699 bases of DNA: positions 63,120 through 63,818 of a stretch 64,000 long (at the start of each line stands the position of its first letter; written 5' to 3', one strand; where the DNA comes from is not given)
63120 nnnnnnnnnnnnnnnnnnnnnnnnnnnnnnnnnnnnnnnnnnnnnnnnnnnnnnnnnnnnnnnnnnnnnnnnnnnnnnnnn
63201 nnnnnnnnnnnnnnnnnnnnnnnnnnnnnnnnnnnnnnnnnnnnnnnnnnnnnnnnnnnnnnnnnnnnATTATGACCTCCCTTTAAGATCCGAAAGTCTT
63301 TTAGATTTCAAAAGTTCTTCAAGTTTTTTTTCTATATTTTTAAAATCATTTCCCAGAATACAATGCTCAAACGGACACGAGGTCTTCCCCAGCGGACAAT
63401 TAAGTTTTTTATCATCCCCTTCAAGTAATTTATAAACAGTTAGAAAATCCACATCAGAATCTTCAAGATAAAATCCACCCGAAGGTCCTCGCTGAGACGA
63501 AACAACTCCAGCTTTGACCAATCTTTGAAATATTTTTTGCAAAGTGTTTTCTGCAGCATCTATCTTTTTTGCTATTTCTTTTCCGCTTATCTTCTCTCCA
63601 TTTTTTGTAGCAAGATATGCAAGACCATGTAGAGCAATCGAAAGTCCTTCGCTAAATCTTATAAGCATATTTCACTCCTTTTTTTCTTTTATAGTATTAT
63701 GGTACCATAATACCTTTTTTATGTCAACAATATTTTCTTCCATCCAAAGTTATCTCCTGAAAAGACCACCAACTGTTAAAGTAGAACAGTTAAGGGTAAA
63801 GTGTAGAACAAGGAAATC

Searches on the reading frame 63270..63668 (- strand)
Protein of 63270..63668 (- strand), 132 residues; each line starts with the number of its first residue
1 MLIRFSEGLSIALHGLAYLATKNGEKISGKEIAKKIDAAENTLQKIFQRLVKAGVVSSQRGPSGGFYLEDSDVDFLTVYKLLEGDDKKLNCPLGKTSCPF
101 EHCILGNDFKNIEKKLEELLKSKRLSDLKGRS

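Call 62: find_encoding_contigs(protein=window:63270-63668:-, flank=10000, max_places=3)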
Protein window:63270-63668:- (132 aa): 2 contigs read that carry it; 2 places shown.
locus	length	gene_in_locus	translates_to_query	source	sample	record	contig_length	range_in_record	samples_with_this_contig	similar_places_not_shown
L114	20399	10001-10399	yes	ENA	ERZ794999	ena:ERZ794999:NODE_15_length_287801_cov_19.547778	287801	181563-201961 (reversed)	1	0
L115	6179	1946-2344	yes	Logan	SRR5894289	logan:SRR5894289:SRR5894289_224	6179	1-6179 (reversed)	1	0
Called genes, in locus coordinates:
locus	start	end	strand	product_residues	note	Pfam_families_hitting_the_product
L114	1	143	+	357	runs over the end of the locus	PF03462:PCRF, PF00472:RF-1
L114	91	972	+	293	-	PF05175:MTS, PF06325:PrmA (weak), PF07669:Eco57I (weak)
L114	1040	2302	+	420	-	PF01547:SBP_bac_1, PF13416:SBP_bac_8, PF13531:SBP_bac_11 (faint)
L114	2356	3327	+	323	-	PF00528:BPD_transp_1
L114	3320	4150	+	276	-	PF00528:BPD_transp_1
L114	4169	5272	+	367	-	PF00005:ABC_tran, PF17912:OB_MalK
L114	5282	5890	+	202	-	PF01300:Sua5_yciO_yrdC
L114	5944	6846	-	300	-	-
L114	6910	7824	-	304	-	-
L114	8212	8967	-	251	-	-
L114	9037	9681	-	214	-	-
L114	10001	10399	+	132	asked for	PF02082:Rrf2, PF03444:WHD_HrcA (weak)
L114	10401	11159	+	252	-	PF00037:Fer4 (weak), PF12837:Fer4_6 (weak), PF12838:Fer4_7 (faint), PF13237:Fer4_10, PF14697:Fer4_21 (weak), PF13187:Fer4_9 (faint), PF13484:Fer4_16 (faint), PF27217:AF_0155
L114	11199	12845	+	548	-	PF03063:Prismane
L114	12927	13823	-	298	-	-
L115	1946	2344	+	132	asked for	PF02082:Rrf2, PF03444:WHD_HrcA (weak)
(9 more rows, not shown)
